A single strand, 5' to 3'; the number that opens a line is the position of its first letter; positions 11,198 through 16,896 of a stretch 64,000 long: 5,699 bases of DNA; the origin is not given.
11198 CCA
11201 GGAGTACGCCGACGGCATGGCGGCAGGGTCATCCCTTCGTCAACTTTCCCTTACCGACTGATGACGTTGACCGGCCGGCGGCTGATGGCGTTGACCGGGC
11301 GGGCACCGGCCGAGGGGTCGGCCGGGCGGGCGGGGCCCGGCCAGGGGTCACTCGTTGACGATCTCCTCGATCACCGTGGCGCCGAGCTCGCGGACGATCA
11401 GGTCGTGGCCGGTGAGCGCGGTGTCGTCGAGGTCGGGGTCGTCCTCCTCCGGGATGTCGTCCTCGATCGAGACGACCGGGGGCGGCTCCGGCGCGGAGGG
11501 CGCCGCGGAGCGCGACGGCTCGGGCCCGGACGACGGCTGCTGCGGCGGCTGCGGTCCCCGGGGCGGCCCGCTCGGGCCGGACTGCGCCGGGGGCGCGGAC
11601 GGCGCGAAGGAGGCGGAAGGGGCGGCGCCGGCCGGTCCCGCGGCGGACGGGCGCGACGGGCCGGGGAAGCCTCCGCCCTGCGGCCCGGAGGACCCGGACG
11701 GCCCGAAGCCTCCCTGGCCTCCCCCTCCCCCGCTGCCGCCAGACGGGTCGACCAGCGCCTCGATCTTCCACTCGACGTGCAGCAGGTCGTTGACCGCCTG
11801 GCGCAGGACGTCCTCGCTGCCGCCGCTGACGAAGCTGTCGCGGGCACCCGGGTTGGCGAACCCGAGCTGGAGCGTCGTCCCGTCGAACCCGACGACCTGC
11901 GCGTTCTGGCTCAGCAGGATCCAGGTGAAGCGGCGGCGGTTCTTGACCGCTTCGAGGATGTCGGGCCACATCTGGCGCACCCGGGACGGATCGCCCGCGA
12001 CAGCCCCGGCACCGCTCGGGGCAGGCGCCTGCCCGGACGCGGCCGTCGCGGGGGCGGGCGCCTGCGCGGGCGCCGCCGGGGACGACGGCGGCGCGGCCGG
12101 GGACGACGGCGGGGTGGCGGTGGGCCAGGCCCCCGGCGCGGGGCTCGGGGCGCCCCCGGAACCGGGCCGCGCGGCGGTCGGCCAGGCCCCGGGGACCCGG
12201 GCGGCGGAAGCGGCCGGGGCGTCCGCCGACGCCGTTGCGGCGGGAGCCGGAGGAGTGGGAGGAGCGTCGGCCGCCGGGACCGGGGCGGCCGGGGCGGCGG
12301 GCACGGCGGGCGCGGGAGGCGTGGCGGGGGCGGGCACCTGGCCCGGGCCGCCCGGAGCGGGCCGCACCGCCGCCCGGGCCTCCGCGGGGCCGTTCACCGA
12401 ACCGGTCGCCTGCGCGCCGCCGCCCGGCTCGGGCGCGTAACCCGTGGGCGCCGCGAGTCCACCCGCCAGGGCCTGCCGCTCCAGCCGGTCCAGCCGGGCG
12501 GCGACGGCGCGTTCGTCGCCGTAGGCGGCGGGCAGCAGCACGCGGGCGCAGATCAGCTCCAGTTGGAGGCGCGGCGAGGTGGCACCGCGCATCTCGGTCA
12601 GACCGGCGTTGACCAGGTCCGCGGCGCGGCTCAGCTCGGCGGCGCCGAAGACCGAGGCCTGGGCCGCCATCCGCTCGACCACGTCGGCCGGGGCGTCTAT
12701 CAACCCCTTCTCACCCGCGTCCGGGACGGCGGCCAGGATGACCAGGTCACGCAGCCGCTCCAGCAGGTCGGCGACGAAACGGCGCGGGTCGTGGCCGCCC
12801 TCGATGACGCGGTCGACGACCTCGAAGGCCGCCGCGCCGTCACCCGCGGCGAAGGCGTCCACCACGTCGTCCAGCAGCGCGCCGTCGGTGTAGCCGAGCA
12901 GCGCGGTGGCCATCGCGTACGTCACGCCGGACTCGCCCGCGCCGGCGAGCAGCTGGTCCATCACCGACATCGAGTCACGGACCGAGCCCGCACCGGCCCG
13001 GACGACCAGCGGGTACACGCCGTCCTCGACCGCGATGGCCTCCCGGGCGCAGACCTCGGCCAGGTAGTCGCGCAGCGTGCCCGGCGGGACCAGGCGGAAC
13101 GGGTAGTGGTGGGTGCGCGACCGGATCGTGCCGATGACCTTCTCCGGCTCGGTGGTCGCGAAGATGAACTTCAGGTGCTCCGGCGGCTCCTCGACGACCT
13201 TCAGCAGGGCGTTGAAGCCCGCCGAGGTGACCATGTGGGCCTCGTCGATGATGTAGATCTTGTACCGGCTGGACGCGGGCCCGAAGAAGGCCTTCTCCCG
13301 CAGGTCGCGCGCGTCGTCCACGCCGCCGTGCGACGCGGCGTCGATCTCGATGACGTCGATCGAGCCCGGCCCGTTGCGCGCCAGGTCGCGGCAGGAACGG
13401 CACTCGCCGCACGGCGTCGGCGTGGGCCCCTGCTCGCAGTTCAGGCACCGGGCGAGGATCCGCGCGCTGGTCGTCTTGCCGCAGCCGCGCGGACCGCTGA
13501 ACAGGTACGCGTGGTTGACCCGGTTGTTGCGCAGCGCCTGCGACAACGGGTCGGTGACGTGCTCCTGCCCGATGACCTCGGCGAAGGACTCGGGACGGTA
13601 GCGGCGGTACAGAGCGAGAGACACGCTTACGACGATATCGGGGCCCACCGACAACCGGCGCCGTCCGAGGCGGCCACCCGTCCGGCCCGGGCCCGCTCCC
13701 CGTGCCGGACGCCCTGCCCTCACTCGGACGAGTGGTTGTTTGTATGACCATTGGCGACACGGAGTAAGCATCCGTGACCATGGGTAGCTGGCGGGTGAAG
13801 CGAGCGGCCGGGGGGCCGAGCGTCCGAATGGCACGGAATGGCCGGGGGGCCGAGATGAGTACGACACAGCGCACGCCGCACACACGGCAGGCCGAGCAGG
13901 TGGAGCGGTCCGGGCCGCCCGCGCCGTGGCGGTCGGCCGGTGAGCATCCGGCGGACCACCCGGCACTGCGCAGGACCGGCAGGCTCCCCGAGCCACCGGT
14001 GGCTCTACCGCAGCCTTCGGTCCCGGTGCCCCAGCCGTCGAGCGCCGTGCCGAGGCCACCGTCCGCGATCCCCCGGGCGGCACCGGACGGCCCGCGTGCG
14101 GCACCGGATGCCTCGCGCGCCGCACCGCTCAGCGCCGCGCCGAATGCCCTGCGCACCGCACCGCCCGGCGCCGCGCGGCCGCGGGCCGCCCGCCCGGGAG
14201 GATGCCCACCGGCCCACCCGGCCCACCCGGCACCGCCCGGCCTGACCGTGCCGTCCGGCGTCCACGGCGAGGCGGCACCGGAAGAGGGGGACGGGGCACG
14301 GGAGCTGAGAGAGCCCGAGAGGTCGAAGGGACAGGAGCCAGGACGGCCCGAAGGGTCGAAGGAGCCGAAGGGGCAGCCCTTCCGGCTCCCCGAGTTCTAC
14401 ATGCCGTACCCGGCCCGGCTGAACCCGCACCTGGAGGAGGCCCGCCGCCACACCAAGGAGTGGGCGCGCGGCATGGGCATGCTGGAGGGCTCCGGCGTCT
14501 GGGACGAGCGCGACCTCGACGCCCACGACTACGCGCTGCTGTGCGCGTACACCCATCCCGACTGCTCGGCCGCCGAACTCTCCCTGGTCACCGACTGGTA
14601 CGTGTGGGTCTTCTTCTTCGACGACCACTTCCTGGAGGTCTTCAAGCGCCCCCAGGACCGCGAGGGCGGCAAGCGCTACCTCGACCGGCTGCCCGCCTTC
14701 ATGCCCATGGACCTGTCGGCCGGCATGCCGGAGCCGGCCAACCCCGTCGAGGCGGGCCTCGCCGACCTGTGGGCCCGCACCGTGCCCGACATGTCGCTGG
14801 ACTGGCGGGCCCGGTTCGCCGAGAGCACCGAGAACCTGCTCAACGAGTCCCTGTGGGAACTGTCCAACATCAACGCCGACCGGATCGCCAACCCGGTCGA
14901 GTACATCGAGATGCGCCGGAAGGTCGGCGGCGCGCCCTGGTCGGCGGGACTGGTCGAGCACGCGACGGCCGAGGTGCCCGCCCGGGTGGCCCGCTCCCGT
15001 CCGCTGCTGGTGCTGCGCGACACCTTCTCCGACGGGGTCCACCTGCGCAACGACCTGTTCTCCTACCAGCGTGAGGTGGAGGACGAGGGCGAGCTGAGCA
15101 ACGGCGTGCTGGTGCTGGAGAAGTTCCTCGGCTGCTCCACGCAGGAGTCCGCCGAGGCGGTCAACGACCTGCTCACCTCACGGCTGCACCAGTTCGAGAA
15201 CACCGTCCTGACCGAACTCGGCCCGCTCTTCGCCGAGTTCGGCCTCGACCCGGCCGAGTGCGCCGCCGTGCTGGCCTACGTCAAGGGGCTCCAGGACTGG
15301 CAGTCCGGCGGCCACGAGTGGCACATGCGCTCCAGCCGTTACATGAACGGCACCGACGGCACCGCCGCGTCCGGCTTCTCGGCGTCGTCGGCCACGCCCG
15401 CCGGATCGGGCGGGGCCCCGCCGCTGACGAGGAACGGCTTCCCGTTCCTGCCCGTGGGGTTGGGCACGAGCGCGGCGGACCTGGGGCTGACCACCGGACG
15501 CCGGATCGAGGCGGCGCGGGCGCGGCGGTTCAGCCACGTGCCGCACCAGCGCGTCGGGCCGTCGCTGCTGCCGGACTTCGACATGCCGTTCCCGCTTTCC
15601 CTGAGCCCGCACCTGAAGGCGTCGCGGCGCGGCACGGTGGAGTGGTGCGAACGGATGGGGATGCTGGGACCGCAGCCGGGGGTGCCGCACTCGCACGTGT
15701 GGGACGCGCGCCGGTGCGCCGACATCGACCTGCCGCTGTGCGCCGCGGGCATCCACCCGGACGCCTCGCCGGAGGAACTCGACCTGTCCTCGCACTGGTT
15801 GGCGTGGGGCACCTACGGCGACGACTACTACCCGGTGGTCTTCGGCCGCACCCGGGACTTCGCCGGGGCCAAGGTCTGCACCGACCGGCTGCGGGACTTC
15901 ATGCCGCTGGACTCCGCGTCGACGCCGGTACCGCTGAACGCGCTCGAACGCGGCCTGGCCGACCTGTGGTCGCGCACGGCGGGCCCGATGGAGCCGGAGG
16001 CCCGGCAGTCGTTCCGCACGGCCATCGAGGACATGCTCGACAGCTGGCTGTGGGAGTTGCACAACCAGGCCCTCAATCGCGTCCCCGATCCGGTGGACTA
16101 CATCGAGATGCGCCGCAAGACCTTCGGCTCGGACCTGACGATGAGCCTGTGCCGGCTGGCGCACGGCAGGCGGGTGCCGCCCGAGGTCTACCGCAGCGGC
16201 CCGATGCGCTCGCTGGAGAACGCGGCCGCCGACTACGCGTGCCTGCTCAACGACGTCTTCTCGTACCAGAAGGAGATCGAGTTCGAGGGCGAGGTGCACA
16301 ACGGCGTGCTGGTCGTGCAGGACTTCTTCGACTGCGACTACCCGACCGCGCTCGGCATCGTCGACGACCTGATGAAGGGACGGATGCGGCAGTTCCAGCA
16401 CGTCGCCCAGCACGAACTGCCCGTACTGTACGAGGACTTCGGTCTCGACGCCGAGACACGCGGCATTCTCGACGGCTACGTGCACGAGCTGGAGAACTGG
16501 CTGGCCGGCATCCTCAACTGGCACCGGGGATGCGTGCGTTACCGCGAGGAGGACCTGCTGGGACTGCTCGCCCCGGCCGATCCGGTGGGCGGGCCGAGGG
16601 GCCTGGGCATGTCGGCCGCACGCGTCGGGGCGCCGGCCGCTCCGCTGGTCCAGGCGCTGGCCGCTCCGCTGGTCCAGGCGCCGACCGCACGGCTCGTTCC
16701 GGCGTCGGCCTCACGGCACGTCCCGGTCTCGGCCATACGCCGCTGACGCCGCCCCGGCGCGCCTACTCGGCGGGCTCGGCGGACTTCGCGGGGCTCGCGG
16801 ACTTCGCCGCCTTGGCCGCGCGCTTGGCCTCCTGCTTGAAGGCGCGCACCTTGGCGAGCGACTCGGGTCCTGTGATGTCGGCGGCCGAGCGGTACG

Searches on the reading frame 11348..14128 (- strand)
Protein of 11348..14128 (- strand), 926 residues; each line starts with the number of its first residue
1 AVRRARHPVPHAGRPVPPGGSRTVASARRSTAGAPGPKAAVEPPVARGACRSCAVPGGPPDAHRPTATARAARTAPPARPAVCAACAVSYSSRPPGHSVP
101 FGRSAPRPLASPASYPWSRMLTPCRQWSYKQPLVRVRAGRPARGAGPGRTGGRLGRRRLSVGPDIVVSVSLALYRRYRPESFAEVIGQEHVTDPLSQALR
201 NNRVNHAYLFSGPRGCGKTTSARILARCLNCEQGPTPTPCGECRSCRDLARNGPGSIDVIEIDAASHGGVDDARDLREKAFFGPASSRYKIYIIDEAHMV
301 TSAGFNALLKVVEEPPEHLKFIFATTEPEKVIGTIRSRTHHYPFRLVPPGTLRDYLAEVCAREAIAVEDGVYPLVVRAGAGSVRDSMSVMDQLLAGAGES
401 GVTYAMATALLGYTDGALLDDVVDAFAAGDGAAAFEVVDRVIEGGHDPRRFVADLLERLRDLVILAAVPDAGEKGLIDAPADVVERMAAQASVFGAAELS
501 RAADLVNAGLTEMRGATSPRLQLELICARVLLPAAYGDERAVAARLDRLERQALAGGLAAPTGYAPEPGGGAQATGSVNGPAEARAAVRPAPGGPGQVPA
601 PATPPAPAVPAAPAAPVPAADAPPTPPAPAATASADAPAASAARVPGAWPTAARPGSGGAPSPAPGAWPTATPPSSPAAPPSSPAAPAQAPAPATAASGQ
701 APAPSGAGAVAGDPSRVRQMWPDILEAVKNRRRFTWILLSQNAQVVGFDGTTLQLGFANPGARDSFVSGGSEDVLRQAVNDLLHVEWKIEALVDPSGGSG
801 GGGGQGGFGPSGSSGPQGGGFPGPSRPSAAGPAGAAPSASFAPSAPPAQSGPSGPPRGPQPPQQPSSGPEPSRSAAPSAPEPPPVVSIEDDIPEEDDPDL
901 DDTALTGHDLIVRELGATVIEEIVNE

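Call 64: search_protein_families(library=pfam, proteins=[window:11348-14128:-], max_evalue=0.001)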
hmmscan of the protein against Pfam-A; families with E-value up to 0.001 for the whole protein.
window:11348-14128:- (926 aa): 6 families
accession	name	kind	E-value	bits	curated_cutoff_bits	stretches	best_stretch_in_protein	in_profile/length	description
PF13177.12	DNA_pol3_delta2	-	2e-38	132.3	27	1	188-345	2-158/161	DNA polymerase III, delta subunit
PF12169.13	DNA_pol3_gamma3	-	5.9e-14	52.5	24.4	1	403-531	2-128/143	DNA polymerase III subunits gamma and tau domain III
PF00004.35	AAA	-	1.2e-08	35.9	21.2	1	209-339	2-123/131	ATPase family associated with various cellular activities (AAA)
PF22608.2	DNAX_ATPase_lid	-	5.7e-08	32.9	27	1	353-395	3-45/49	DNA polymerase III clamp loader subunit, ATPase lid domain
PF05496.18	RuvB_N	-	1.2e-05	25.6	27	1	178-240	2-68/159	Holliday junction DNA helicase RuvB P-loop domain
PF13401.12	AAA_22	-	0.00046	20.9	27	0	209-326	9-123/130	AAA domain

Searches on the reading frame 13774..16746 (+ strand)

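Call 37: search_protein_families(library=pfam, proteins=[window:13774-16746:+], max_evalue=0.001)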
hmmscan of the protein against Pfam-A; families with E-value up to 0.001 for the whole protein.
window:13774-16746:+ (990 aa): 1 family
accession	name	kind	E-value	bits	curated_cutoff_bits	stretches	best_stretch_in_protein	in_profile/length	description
PF19086.5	Terpene_syn_C_2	-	3.4e-109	363.6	23.7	2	675-873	2-199/199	Terpene synthase family 2, C-terminal metal binding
